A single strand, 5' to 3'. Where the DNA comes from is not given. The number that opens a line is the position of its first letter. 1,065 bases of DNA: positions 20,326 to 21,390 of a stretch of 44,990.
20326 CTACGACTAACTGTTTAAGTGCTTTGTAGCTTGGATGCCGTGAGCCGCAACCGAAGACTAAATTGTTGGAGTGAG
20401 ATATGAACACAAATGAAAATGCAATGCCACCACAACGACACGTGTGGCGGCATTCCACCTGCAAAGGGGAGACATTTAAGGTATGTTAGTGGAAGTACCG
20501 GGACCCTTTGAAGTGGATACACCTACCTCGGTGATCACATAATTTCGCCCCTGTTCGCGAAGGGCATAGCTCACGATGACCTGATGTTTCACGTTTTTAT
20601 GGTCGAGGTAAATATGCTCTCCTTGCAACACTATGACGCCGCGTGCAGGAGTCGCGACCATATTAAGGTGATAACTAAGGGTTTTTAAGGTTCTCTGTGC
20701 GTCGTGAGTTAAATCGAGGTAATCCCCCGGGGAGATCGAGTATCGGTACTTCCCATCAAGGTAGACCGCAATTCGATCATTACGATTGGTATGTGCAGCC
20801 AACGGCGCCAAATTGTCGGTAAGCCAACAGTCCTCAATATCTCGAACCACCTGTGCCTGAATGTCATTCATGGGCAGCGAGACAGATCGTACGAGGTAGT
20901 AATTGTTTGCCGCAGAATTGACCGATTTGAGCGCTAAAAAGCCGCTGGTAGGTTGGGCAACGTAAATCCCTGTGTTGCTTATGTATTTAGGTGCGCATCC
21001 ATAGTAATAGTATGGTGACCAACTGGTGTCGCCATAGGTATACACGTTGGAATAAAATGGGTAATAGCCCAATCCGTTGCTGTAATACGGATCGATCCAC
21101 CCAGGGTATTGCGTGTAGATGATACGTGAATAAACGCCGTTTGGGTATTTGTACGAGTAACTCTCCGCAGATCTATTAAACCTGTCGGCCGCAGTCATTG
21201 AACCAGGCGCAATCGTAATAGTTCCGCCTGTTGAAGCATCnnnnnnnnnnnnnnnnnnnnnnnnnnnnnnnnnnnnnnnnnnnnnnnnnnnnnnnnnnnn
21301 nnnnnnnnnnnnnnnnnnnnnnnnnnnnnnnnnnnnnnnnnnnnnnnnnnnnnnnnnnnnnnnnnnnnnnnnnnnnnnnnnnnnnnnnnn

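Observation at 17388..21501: Co-oriented cluster of secreted low-complexity proteins sharing a Tyr-rich '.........' segment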

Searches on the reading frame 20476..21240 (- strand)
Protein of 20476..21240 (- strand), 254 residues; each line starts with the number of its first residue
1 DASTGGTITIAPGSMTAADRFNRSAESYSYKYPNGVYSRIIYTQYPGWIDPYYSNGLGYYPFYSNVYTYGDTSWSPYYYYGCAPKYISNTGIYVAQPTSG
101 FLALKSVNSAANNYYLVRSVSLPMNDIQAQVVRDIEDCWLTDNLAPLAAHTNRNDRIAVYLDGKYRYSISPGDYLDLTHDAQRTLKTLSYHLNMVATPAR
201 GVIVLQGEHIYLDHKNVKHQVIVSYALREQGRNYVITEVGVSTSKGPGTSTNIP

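Call 6: find_homologous_proteins(query=window:20476-21240:-)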
Query window:20476-21240:- (254 aa): 3 proteins with E <= 0.001 among 343 candidates.
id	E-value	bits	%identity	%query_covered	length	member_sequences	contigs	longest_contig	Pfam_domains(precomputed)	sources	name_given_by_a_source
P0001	3.3e-148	510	89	96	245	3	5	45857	-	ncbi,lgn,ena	-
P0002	7.3e-134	463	82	96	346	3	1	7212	-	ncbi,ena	-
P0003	1.5e-39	154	53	56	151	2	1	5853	-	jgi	jgi:hypothetical protein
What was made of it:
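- Tried and rejected: Word-indexed homology search with C. Only 3 hits (call 6).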

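Call 9: find_encoding_contigs(protein=P0001, flank=10000, max_places=6)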
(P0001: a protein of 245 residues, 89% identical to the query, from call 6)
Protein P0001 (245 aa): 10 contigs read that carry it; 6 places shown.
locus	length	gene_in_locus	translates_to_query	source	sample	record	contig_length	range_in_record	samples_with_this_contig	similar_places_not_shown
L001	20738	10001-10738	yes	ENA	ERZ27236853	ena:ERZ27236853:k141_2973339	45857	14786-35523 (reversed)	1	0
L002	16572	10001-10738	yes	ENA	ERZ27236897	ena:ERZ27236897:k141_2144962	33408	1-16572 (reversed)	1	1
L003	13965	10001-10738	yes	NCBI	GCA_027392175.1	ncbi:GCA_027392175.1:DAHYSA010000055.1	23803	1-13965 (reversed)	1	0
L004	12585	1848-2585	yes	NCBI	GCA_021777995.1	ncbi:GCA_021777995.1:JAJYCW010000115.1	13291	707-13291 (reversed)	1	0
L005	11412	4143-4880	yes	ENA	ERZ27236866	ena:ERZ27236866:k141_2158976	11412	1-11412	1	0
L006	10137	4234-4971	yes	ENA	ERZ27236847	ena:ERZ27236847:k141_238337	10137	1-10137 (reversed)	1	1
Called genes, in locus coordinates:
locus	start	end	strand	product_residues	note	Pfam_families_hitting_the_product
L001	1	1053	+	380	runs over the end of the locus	PF00639:Rotamase (weak), PF13145:Rotamase_2 (weak)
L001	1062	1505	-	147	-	-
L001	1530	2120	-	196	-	-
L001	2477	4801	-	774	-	PF09364:XFP_N, PF03894:XFP, PF09363:XFP_C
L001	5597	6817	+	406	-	PF07642:BBP2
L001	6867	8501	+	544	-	PF00909:Ammonium_transp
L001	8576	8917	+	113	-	PF00543:P-II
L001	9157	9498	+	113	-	PF00543:P-II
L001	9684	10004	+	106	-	-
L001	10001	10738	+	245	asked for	-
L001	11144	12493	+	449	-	-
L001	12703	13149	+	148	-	-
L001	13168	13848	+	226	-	-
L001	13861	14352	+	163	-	-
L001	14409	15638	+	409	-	PF01435:Peptidase_M48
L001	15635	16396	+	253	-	-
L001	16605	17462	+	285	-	PF07963:N_methyl, PF07596:SBP_bac_10 (weak)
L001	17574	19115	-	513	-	-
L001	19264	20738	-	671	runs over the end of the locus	PF01145:Band_7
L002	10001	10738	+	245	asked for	-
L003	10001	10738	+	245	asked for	-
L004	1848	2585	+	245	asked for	-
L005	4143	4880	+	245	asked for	-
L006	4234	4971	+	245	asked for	-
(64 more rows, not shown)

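Call 18: predict_structure(alignment_id=A1)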
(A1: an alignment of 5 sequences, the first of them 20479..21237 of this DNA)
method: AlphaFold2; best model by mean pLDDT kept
length: 253 residues; sequences in the alignment: 5
mean_pLDDT: 33.0   pTM: 0.28
mean pLDDT of the five models: 33.0, 32.5, 31.8, 31.7, 29.6
residues with pLDDT >= 90: 0; 70-90: 0; 50-70: 36; < 50: 217
segments of 3 or more residues with pLDDT < 50: 1-184, 186-192, 227-229, 231-240, 244-253
pLDDT, mean of each block of 10 residues (from residue 1): 35 34 34 30 22 23 21 22 25 23 25 25 33 31 25 22 26 30 44 50 54 57 51 46 38 26
secondary structure, 60 per line:
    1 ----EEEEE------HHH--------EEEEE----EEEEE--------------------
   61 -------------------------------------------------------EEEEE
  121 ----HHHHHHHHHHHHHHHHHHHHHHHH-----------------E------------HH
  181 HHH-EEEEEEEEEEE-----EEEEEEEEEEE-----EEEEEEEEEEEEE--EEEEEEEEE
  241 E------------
elements in order: E5-9 E27-31 E36-40 E116-120 H125-148 H179-183 E185-195 E201-211 E217-229 E232-241
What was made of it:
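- A five-sequence alignment gave no confident model (pLDDT 33, call 18), so the structure rests entirely on the deep-alignment run.
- Tried and rejected: With 5 sequences the model was useless, pLDDT 33 (call 18).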

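Call 21: search_protein_representatives(alignment_id=A1)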
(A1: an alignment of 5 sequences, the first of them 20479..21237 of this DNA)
Query: 5 sequences, 253 profile positions. Proteins with E-value up to 0.001 (for the whole library): 687; up to 1e-10: 348; up to 1e-30: 36. The best 150 are listed.
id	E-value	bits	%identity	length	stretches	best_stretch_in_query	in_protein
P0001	8.0e-144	493.9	-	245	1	7-251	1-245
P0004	1.1e-127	441.0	-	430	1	2-251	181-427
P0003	5.9e-76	271.5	-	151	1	101-251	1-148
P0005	1.8e-55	204.4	-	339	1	3-244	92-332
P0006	4.5e-51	190.0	-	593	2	48-245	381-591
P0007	1.5e-48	181.8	-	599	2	49-240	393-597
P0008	5.4e-48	179.9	-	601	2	26-240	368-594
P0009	2.4e-47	177.8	-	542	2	49-241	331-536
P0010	4.7e-45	170.3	-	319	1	40-242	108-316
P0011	4.5e-44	167.1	-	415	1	15-241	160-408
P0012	3.3e-43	164.2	-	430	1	17-241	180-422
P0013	6.8e-43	163.2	-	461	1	16-242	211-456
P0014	1.7e-41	158.6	-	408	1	26-242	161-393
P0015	2.0e-40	155.1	-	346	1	5-244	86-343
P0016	3.0e-39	151.3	-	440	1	18-241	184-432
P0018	3.0e-37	144.8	-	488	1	20-241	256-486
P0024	4.8e-35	137.5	-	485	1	20-241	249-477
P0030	4.5e-33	131.0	-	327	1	13-242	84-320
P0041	6.4e-30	120.7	-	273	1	56-241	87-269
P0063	4.2e-26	108.2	-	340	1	44-242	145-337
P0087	5.3e-22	94.8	-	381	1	50-242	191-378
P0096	2.8e-21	92.4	-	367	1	47-243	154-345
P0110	2.2e-20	89.4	-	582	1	46-239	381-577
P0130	1.6e-18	83.4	-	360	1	59-242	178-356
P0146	1.5e-17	80.2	-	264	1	54-240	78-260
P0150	2.0e-17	79.8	-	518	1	58-243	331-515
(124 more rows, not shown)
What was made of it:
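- Tried and rejected: The exhaustive profile search was needed to see the family (call 21).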

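Call 27: search_solved_structures(query=A2, max_evalue=10, show_alignments=2)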
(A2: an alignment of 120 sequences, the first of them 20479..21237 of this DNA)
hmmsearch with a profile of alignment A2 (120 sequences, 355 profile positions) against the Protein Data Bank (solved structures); distinct sequences matched with E-value up to 10: 25.
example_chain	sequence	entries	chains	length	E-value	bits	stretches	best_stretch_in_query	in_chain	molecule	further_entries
7ko8_A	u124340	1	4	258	0.14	15.1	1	39-139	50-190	Capsid protein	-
8ubk_O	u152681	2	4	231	0.23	14.3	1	19-128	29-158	Achaete-scute homolog 1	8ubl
5u35_A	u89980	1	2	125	0.29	14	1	219-253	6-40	De novo NTF2 with large cavity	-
5tph_A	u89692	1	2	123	0.36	13.7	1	219-253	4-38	de novo NTF2 homodimer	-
5trv_A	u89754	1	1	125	0.39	13.6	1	219-253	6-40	denovo NTF2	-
7cu3_B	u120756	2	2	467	0.4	13.5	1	13-91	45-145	Transmembrane protein FAM155A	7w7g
9kqr_l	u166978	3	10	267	0.47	13.3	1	41-148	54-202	Capsid protein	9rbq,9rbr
9e5c_3d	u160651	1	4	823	0.51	13.2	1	66-166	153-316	Phosphatidylinositol 4-phosphate 5-kinase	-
7fd2_C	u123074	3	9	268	0.68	12.8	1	41-149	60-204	capsid protein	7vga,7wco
7o4h_A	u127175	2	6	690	0.8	12.6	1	55-129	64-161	cGMP-gated cation channel alpha-1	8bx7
7v4t_C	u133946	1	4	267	0.81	12.5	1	41-149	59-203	Capsid protein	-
2yew_A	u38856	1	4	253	1.3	11.9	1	56-149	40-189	CAPSID PROTEIN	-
29vf_O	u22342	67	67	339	1.3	11.8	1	66-125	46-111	TATA-box-binding protein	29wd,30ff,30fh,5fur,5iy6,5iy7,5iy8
9ijj_A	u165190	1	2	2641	1.4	11.8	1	35-129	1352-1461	Cilia and flagella associated protein 46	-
9ufe_CA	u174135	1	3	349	1.7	11.5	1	29-131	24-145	OCM3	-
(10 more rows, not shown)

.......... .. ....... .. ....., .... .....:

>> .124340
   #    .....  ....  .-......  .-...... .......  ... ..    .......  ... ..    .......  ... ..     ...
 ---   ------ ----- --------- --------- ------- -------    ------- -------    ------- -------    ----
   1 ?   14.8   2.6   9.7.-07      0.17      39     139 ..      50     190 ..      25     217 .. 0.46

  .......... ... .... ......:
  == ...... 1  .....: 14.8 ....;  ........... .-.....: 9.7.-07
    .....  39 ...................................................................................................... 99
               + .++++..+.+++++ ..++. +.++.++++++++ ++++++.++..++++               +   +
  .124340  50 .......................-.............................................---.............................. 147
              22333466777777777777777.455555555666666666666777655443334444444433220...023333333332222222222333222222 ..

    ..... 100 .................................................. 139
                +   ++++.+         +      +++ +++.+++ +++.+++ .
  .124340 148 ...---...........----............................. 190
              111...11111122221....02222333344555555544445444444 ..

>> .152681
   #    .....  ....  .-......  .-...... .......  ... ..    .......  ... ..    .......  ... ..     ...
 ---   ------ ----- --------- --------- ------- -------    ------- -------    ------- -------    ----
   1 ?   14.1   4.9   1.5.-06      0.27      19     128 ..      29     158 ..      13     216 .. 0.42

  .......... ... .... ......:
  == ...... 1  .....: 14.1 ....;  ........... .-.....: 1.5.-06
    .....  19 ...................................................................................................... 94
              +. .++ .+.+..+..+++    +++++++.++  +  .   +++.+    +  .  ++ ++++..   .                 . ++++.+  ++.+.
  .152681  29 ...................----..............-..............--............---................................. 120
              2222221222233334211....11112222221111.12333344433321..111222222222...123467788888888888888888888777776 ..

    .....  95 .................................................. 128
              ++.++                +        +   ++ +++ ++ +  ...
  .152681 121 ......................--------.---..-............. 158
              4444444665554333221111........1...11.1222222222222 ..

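Call 29: find_related_loci(query=A1, collection=genome_contigs, flank=10000)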
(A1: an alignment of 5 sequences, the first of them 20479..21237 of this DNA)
Query A1 (253 aa) in genome_contigs; peptide patterns used: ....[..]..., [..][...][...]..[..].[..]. (x = any residue, [..] = any of these).
37 stretches matched a pattern; 1 encode a relative of the query (tblastn E <= 1e-3); 1 distinct loci.
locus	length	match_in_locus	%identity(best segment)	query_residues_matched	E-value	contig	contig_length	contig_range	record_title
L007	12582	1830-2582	88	1-251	2e-155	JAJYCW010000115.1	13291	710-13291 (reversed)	MAG: bacterium isolate BP9.bin74 NODE_9258_length_13291_cov_1.399423, whole genome shotgun sequence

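Call 33: predict_structure(alignment_id=A2)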
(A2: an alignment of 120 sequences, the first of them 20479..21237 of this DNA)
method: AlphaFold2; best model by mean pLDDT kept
length: 253 residues; sequences in the alignment: 120
mean_pLDDT: 85.9   pTM: 0.82
mean pLDDT of the five models: 85.9, 85.3, 85.0, 84.8, 84.7
residues with pLDDT >= 90: 180; 70-90: 19; 50-70: 38; < 50: 16
segments of 3 or more residues with pLDDT < 50: 7-9, 25-29, 248-253
pLDDT, mean of each block of 10 residues (from residue 1): 51 62 52 76 94 94 97 97 96 93 64 61 97 98 95 96 96 96 97 96 97 95 97 97 65 43
secondary structure, 60 per line:
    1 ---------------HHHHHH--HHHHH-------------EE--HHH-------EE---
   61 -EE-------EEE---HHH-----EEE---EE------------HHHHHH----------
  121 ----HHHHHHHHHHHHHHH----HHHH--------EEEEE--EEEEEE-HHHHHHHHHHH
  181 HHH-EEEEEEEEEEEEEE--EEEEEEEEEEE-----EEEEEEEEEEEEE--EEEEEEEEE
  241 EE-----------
elements in order: H16-21 H24-28 E71-73 E85-87 H105-110 H125-139 H144-147 E156-160 E163-168 H170-183 E185-198 E201-211 E217-229 E232-242
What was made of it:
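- On NTF2-like superfamily (Pfam clan CL0051): In the AlphaFold2 model, residues 121-242 have pLDDT 95-98, with helices followed by six strands (call 33).
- The Tyr segment scores 94-97 and the NTF2 part 95-98 (call 33). The Tyr block of B/C is predicted to be folded (pLDDT 94-97, call 33). AlphaFold2 places the segment confidently within a single chain (call 33).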

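Call 39: fold_search(model_id=the predicted structure, library=pdb)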
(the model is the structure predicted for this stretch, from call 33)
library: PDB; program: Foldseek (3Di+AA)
matches with E <= 10: 1035; with E <= 0.001: 202
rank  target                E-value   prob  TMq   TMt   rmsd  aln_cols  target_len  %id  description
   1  3dm8                  6.6e-06  1.00  0.37  0.63   4.4       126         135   10  Crystal Structure of Putative Isomerase from Rhodopseudomonas palustris (released 2008-08-05)
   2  8uqf_B                7.9e-06  1.00  0.39  0.72   2.9       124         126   11  Crystal structure of designed cortisol-binding protein hcy129_mpnn5 (released 2024-11-20)
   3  3b7c                  8.9e-06  1.00  0.36  0.68   3.9       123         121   15  CRYSTAL STRUCTURE OF A NTF-2 LIKE PROTEIN OF UNKNOWN FUNCTION (SO_0125) FROM SHEWANELLA ONEIDENSIS MR-1 AT 1.70 A RESOLU (released 2007-11-13)
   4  6w3f_A                1.1e-05  1.00  0.34  0.66   4.8       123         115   15  Rd1NTF2_05_I64F_A80G_T94P_D101K_L106W (released 2020-04-15)
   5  6w3f_B                1.6e-05  1.00  0.34  0.67   4.4       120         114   16  Rd1NTF2_05_I64F_A80G_T94P_D101K_L106W (released 2020-04-15)
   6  4ovm_E                1.8e-05  1.00  0.36  0.63   4.2       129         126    7  Crystal structure of SgcJ protein from Streptomyces carzinostaticus (released 2013-12-25)
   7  3h51_A                2.6e-05  1.00  0.34  0.55   5.0       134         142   14  Crystal structure of Putative calcium/calmodulin dependent protein kinase II association domain (NP_636218.1) from XAN (released 2009-05-05)
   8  4ovm_D                3.5e-05  1.00  0.36  0.65   4.2       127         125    7  Crystal structure of SgcJ protein from Streptomyces carzinostaticus (released 2013-12-25)
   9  2rfr                  3.7e-05  1.00  0.37  0.56  10.7       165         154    8  Crystal structure of an ntf2-like protein with a cystatin-like fold (saro_3722) from novosphingobium aromaticivorans dsm (released 2007-10-16)
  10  4i4k_B                4.0e-05  1.00  0.35  0.61   4.1       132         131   14  Streptomyces globisporus C-1027 9-membered enediyne conserved protein SgcE6 (released 2012-12-12)
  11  3hk4_C                4.2e-05  1.00  0.34  0.64   4.1       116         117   13  CRYSTAL STRUCTURE OF A PUTATIVE SNOAL-LIKE POLYKETIDE CYCLASE [CARBOHYDRATE PHOSPHATASE] (MLR7391) FROM MESORHIZOBIUM  (released 2009-06-09)
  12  6w40_B                5.0e-05  1.00  0.33  0.61   3.9       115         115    8  An enumerative algorithm for de novo design of proteins with diverse pocket structures (released 2020-04-08)
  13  3bb9_F                5.7e-05  1.00  0.36  0.68   3.8       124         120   16  Crystal structure of a putative ketosteroid isomerase (sfri_1973) from shewanella frigidimarina ncimb 400 at 1.80 A re (released 2007-11-20)
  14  4ovm_B                5.7e-05  1.00  0.34  0.61   4.6       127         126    7  Crystal structure of SgcJ protein from Streptomyces carzinostaticus (released 2013-12-25)
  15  4i4k_A                5.7e-05  1.00  0.34  0.57   4.2       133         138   15  Streptomyces globisporus C-1027 9-membered enediyne conserved protein SgcE6 (released 2012-12-12)
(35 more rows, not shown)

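Call 42: search_protein_families(library=pfam, alignment_id=A2, max_evalue=0.01)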
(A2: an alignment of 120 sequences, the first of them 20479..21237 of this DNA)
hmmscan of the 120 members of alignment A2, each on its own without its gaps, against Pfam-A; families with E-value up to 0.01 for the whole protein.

A. member 1, window:20479-21237:- (253 aa): 0 families

B. families by the number of members that match (of 120 scanned): 12 families
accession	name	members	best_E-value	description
PF13474.12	SnoaL_3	16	4.1e-07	SnoaL-like domain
PF14534.12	DUF4440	16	7.1e-06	Domain of unknown function (DUF4440)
PF22251.1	PFF1_TM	2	0.0017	Vacuolar membrane protease, transmembrane domain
PF02095.21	Extensin_1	1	1.7e-08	Extensin-like protein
PF16118.10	DUF4834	1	9.9e-05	Domain of unknown function (DUF4834)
PF16022.11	DUF4783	1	0.0012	Domain of unknown function (DUF4783)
PF01456.22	Mucin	1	0.0015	Mucin-like glycoprotein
PF24372.1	DUF7528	1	0.002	Family of unknown function (DUF7528)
PF08496.15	Peptidase_S49_N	1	0.0027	Peptidase family S49 N-terminal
PF25096.1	DUF7808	1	0.0056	Domain of unknown function (DUF7808)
PF05494.18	MlaC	1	0.0059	MlaC protein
PF22310.2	NMB0315_dom_I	1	0.0067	NMB0315-like, domain I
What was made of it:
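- On NTF2-like superfamily (Pfam clan CL0051): 16 of 120 relatives hit at E<=0.01, best 4e-7 (call 42).
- Closest known: Pfam DUF4440. Same: 16 of 120 family members match these models, best E 4e-7 and 7e-6 (call 42).
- Closest known: Secreted or lipid-anchored NTF2-like DUFs. Different: There is no sequence relationship; only 1 of 120 members hits DUF4783, at E=1e-3 (call 42).
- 16 of 120 members hit SnoaL_3/DUF4440 (call 42).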

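Call 43: find_encoding_contigs(protein=P0005, flank=8000, max_places=3)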
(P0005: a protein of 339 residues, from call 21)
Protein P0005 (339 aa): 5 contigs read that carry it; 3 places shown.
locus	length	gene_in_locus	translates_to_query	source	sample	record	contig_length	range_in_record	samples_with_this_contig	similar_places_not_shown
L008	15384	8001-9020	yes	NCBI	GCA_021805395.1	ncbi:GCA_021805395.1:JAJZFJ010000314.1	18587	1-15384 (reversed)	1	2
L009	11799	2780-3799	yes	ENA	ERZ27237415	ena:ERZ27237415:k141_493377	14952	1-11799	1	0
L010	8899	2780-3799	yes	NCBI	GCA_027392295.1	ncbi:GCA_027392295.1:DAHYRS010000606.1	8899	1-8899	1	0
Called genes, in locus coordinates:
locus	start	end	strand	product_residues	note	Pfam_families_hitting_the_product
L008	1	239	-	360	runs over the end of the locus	PF01408:GFO_IDH_MocA, PF03447:NAD_binding_3 (weak), PF02894:GFO_IDH_MocA_C, PF22725:GFO_IDH_MocA_C3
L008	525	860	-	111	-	PF00903:Glyoxalase (faint)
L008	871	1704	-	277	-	PF00595:PDZ (weak), PF13180:PDZ_2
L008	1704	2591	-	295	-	PF13650:Asp_protease_2 (weak), PF13975:gag-asp_proteas (weak)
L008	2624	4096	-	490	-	PF00370:FGGY_N, PF02782:FGGY_C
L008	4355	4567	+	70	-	-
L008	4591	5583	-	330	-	PF01261:AP_endonuc_2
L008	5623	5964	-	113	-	PF01035:DNA_binding_1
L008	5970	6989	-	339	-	PF01408:GFO_IDH_MocA, PF02894:GFO_IDH_MocA_C, PF22725:GFO_IDH_MocA_C3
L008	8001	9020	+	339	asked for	-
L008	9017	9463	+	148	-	-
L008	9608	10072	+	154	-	-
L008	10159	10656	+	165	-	-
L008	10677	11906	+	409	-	PF01435:Peptidase_M48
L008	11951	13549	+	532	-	PF16949:ABC_tran_2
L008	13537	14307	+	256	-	-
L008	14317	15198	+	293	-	-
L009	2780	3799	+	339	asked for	-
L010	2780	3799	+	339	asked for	-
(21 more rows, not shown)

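Call 44: find_encoding_contigs(protein=P0012, flank=8000, max_places=3)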
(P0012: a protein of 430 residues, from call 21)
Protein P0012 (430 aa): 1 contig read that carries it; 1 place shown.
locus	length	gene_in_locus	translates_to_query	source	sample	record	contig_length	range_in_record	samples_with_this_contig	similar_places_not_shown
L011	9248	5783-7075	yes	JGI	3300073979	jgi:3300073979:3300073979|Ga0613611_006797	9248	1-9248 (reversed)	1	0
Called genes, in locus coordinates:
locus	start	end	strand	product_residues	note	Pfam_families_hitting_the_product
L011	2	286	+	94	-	?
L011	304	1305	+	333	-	PF01435:Peptidase_M48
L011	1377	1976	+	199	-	-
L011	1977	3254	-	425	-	-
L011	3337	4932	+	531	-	PF01019:G_glu_transpept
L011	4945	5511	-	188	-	PF18902:DUF5658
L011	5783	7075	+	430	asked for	-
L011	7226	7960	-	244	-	-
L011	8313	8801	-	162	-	-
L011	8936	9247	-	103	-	?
